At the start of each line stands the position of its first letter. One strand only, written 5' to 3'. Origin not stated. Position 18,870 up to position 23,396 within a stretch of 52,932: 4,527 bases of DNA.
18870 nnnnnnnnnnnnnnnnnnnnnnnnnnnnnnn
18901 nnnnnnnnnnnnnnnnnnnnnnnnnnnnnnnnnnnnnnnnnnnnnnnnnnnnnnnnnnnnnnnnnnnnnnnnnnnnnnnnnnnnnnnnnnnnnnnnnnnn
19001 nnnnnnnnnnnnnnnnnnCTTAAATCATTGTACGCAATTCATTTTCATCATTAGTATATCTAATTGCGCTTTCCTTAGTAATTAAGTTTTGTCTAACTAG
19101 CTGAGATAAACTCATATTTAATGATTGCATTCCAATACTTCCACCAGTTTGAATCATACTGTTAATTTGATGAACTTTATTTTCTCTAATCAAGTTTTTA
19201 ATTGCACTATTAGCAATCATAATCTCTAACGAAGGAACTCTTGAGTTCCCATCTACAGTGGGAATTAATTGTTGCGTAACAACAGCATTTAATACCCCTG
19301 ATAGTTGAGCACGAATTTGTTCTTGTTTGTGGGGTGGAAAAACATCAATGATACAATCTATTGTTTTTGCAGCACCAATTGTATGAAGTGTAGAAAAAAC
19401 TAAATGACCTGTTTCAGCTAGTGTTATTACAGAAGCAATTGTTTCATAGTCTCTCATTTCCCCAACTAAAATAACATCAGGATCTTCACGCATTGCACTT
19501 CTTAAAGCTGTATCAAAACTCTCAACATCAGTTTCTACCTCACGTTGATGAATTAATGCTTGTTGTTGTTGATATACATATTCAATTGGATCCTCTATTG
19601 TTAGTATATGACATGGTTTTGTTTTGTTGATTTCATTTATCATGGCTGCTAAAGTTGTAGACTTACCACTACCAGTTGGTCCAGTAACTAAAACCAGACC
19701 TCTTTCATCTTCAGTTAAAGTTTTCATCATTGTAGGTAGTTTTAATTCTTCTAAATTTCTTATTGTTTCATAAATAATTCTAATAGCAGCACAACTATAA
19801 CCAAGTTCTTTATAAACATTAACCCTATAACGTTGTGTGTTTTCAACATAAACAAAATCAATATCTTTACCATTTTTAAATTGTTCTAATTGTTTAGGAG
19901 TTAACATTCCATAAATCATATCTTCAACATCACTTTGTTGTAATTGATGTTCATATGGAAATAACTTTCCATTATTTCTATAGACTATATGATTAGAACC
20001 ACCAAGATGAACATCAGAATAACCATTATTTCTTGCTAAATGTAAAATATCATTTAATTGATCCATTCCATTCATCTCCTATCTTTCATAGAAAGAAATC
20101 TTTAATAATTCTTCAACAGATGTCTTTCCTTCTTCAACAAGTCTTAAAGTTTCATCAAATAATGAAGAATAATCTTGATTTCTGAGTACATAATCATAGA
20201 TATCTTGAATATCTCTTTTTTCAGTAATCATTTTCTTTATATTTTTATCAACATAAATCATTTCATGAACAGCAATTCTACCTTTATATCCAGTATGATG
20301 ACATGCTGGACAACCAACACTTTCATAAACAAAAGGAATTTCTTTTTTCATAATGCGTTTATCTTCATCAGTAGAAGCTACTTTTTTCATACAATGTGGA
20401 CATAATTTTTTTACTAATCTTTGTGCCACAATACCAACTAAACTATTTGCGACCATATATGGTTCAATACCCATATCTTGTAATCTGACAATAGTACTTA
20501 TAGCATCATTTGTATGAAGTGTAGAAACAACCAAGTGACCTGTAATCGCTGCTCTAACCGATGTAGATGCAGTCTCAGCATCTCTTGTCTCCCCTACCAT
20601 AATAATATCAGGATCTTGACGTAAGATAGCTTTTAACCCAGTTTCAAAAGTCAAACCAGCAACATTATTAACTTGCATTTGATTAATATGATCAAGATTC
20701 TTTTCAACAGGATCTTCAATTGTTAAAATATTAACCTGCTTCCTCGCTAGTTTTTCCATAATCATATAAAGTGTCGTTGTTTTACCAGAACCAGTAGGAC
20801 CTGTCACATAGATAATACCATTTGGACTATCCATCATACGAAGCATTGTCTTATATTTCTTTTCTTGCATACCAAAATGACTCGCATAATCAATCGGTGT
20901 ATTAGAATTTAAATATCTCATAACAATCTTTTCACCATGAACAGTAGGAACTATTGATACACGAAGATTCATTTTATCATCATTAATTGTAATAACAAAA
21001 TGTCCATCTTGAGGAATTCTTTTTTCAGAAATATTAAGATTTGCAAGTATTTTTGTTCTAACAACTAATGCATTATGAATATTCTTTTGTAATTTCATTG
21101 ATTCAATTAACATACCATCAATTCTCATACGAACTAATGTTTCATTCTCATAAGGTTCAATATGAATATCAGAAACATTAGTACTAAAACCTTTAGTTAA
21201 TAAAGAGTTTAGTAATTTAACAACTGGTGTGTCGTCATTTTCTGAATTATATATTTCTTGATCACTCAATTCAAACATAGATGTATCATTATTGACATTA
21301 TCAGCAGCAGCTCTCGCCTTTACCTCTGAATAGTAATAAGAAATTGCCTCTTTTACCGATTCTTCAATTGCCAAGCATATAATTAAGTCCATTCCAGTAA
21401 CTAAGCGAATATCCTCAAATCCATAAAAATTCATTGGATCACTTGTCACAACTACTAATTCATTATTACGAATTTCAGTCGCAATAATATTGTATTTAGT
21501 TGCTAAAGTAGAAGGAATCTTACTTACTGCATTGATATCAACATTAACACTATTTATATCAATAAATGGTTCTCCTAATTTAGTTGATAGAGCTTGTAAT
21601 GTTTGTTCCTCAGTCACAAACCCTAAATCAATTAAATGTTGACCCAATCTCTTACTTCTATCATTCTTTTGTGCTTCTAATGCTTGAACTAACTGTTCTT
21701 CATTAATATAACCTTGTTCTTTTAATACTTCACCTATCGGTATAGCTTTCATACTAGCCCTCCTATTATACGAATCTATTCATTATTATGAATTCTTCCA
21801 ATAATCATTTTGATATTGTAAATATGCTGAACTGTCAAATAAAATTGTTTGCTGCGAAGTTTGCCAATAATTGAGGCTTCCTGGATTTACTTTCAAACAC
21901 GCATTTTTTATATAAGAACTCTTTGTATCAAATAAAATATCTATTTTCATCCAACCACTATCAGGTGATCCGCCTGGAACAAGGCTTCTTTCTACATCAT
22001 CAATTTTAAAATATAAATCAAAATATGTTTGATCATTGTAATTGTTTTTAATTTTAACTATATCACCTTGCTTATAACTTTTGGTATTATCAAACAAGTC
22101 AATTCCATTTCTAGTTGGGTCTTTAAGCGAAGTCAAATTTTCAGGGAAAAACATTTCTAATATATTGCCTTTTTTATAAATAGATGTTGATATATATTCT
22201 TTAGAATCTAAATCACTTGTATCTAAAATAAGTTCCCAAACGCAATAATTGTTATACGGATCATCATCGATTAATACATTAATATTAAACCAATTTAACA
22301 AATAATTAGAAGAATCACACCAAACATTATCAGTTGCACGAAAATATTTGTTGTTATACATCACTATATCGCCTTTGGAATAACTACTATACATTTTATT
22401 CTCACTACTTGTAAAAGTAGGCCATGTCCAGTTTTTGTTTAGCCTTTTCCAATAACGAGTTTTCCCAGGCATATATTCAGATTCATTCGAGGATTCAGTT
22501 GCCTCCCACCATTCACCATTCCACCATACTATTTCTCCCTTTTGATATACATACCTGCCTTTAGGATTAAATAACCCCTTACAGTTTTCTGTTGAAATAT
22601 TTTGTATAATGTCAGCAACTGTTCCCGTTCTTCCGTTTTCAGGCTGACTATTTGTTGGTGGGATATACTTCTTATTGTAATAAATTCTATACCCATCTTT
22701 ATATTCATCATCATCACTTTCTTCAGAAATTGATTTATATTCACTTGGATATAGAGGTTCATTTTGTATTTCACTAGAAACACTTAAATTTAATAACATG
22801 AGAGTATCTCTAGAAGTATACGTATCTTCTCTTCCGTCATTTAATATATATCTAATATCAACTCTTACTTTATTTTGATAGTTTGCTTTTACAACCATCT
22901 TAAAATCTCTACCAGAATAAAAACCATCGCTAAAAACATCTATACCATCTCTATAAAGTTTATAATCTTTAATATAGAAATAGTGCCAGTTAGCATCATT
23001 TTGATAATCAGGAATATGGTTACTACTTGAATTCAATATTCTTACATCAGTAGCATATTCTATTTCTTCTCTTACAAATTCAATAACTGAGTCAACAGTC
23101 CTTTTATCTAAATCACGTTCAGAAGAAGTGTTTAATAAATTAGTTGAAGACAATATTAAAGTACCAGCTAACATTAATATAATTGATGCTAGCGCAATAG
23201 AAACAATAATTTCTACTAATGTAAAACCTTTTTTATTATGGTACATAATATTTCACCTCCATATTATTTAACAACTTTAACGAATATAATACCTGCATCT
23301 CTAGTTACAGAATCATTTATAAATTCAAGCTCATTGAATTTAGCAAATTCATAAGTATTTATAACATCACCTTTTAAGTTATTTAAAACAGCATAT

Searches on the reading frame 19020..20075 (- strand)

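Call 51: search_protein_families(library=pfam, proteins=[window:19020-20075:-], max_evalue=0.00001)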
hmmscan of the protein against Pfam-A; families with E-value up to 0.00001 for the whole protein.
window:19020-20075:- (351 aa): 2 families
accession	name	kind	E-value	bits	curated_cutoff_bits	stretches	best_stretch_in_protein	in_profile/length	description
PF00437.27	T2SSE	-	6.5e-43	147.2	24.9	1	93-313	104-314/370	Type II/IV secretion system protein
PF25199.1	nSTAND_NTPase5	-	8.5e-06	26.1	34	0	117-171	33-87/145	Novel STAND NTPase 5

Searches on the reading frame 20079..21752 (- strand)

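Call 51: search_protein_families(library=pfam, proteins=[window:20079-21752:-], max_evalue=0.00001)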
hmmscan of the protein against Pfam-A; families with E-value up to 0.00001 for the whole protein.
window:20079-21752:- (557 aa): 4 families
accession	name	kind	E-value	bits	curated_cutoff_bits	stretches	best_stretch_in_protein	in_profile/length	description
PF00437.27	T2SSE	-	1.3e-125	419.3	24.9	1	171-550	2-369/370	Type II/IV secretion system protein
PF05157.20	MshEN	-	3.7e-13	49.7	23.1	1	59-144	1-87/90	MshEN domain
PF20720.3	nSTAND3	-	2.5e-06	27.7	27.2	1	297-356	4-61/155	Novel STAND NTPase 3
PF13401.12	AAA_22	-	4.3e-06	27.5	27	0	310-364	4-58/130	AAA domain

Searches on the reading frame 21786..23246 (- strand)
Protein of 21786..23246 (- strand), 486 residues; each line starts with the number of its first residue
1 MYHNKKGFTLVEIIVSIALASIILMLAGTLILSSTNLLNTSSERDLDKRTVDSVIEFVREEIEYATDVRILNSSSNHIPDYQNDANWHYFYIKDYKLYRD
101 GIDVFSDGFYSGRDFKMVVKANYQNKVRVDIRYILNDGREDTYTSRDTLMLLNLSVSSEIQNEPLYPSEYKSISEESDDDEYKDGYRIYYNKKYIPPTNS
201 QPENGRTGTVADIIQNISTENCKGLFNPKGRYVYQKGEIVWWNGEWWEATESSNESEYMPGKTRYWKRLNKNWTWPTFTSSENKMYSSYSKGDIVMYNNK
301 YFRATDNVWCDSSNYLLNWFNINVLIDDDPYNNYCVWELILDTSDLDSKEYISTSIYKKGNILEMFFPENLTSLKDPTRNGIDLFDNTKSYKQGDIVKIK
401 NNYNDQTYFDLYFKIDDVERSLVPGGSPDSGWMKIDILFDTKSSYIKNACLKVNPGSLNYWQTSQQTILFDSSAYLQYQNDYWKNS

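Call 51: search_protein_families(library=pfam, proteins=[window:21786-23246:-], max_evalue=0.00001)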
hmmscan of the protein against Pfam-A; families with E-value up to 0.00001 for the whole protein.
window:21786-23246:- (486 aa): 1 family
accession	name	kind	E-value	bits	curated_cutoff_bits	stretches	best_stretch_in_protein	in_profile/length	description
PF07963.17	N_methyl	-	5.7e-07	29.3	21.2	1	3-27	2-26/27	Prokaryotic N-terminal methylation motif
